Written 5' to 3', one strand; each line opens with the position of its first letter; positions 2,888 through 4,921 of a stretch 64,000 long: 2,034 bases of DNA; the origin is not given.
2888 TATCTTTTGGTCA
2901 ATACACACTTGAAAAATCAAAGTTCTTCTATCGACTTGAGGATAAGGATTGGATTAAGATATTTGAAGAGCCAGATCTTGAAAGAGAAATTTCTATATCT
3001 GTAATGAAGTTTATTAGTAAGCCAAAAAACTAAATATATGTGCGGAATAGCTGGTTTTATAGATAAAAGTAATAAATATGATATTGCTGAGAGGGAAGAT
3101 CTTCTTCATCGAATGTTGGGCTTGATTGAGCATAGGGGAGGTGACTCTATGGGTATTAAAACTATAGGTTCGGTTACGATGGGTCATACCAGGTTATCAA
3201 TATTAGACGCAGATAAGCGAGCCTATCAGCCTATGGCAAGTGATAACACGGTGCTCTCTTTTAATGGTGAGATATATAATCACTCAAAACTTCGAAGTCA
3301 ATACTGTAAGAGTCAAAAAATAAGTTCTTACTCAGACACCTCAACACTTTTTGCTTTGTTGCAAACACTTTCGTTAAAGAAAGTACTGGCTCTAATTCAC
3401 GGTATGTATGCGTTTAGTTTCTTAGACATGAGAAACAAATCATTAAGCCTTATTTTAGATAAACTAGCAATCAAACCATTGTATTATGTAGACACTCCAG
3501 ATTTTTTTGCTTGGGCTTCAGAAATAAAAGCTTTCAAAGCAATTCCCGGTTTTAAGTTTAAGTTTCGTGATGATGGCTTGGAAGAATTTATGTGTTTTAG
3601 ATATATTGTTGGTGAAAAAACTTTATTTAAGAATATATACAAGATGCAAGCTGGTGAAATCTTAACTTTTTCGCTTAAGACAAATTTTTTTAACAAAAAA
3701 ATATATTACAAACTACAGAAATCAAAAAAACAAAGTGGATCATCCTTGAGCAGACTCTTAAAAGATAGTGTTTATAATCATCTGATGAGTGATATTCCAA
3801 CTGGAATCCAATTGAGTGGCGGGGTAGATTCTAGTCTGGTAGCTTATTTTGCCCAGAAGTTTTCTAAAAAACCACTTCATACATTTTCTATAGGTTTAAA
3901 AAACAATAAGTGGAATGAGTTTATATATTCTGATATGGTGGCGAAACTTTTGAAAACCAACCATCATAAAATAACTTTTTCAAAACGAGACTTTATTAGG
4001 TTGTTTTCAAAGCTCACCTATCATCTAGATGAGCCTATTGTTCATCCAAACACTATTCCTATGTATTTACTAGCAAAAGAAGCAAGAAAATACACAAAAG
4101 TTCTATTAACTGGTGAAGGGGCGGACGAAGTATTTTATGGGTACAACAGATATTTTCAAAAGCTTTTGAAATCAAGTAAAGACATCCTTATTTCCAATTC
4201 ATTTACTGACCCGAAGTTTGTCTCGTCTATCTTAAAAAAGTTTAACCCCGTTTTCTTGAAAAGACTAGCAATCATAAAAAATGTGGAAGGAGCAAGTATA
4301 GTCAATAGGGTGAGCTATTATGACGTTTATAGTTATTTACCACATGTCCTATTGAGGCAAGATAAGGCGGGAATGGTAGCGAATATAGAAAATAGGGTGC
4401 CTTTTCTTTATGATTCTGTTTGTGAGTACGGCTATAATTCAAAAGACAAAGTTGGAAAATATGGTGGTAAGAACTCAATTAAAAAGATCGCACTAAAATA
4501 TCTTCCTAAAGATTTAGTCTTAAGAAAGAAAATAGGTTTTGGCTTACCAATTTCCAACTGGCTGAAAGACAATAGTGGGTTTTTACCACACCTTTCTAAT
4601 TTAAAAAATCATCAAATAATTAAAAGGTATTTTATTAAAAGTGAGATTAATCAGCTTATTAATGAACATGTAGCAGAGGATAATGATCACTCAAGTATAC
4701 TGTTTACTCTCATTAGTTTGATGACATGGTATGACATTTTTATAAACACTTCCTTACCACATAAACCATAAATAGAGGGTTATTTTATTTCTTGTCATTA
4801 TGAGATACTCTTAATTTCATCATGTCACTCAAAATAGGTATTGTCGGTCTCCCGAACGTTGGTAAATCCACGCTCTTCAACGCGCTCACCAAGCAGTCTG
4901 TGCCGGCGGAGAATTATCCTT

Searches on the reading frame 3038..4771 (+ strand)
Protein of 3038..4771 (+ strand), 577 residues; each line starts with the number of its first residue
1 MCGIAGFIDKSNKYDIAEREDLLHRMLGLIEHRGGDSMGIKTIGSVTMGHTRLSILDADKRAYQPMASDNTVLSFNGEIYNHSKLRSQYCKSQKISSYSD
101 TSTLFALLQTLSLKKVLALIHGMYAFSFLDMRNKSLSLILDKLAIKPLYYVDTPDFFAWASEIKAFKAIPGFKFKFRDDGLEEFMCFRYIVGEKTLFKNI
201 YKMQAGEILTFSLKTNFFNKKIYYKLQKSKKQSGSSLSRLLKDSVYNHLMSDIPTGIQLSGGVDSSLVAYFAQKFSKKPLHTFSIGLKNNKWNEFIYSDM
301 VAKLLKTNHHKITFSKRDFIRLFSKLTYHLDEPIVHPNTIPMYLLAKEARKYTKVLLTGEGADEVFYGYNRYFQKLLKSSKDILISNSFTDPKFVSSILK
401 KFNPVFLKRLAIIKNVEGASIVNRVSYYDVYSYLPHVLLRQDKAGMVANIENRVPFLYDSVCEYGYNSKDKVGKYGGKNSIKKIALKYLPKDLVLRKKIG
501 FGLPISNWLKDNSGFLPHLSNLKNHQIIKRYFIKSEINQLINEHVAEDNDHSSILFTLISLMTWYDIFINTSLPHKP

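Call 58: search_protein_families(library=pfam, proteins=[window:3038-4771:+], max_evalue=0.001)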
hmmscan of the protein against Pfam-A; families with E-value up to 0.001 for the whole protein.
window:3038-4771:+ (577 aa): 4 families
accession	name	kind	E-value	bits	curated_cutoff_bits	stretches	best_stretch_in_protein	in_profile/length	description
PF00733.27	Asn_synthase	-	1.9e-69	235.4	21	1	237-565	2-353/354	Asparagine synthase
PF13522.11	GATase_6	-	2.8e-29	102.2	27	1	38-162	4-130/130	Glutamine amidotransferase domain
PF13537.11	GATase_7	-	8.7e-28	97.2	25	1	50-167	1-122/123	Glutamine amidotransferase domain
PF02540.23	NAD_synthase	-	6.7e-05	22.6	21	1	241-370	9-138/242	NAD synthase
